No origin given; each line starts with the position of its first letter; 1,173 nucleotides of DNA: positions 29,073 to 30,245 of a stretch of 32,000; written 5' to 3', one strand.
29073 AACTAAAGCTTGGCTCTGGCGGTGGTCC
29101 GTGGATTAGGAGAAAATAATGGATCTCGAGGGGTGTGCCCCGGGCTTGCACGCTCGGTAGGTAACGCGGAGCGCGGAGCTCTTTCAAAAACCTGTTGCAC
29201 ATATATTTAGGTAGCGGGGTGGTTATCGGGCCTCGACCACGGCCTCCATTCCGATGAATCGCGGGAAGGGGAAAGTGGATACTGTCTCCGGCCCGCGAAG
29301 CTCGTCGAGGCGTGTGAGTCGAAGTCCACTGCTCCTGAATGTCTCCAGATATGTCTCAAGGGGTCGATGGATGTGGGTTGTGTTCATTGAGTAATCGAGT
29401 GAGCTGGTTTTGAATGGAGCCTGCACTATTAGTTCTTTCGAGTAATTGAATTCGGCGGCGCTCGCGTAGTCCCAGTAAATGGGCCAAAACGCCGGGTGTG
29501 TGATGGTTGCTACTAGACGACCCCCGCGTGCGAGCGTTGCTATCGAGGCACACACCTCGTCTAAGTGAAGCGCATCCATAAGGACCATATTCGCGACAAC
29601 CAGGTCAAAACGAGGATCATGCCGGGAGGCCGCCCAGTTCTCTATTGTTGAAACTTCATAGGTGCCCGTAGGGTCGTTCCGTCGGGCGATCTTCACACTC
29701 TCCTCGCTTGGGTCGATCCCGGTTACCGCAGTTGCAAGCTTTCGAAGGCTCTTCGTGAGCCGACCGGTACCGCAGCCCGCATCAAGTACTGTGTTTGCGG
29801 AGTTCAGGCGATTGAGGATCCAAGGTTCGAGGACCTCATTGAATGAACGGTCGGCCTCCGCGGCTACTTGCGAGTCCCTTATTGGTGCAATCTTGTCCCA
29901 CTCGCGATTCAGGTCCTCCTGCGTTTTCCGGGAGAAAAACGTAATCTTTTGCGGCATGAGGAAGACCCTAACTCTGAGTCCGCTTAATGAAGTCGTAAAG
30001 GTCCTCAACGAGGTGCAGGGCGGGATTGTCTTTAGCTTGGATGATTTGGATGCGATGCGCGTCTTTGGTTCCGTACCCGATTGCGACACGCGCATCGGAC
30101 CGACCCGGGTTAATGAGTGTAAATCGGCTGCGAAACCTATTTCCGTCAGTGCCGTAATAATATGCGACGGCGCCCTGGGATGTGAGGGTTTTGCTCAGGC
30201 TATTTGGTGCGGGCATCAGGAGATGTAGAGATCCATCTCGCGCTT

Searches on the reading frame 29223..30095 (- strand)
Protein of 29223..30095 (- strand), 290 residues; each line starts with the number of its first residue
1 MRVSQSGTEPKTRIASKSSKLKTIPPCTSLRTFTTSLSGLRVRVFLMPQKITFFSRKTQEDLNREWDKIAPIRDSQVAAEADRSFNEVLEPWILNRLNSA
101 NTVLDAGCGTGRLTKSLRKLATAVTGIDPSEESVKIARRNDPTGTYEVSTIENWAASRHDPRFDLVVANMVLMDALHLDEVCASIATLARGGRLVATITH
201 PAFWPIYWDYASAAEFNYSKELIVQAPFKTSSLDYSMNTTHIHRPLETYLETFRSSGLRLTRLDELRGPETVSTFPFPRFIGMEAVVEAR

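Call 58: search_protein_families(library=pfam, proteins=[window:29223-30095:-], max_evalue=0.001)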
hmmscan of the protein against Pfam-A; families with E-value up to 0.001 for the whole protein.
window:29223-30095:- (290 aa): 9 families
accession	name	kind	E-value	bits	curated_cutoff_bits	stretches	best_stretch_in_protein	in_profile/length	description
PF13649.12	Methyltransf_25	-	2e-13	51.2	27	1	103-187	1-91/97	Methyltransferase domain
PF13847.12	Methyltransf_31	-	2.5e-13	50.4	27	1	98-196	2-109/145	Methyltransferase domain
PF13489.12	Methyltransf_23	-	1.2e-12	48.3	27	1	95-209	18-124/164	Methyltransferase domain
PF08241.18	Methyltransf_11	-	2.5e-12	47.7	21.2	1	104-194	1-93/95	Methyltransferase domain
PF08242.18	Methyltransf_12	-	1.3e-11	45.5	30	1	104-190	1-93/98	Methyltransferase domain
PF06325.19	PrmA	-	1e-06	28.9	22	1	95-177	157-241/296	Ribosomal protein L11 methyltransferase (PrmA)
PF05175.20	MTS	-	5.6e-06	26.5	23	1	95-169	25-105/170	Methyltransferase small domain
PF07021.18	MetW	-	0.0002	21.5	21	1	93-224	7-135/193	Methionine biosynthesis protein MetW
PF03848.20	TehB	-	0.00038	20.4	20.4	1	100-181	31-113/193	Tellurite resistance protein TehB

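Call 82: search_protein_families(library=padloc, proteins=[window:29223-30095:-], max_evalue=0.001)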
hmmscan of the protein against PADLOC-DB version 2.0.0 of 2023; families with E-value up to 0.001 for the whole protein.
window:29223-30095:- (290 aa): 1 family
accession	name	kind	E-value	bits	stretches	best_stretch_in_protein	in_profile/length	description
PDLC04134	mad2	-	2.6e-13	47.7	1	93-203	283-401/492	mads_2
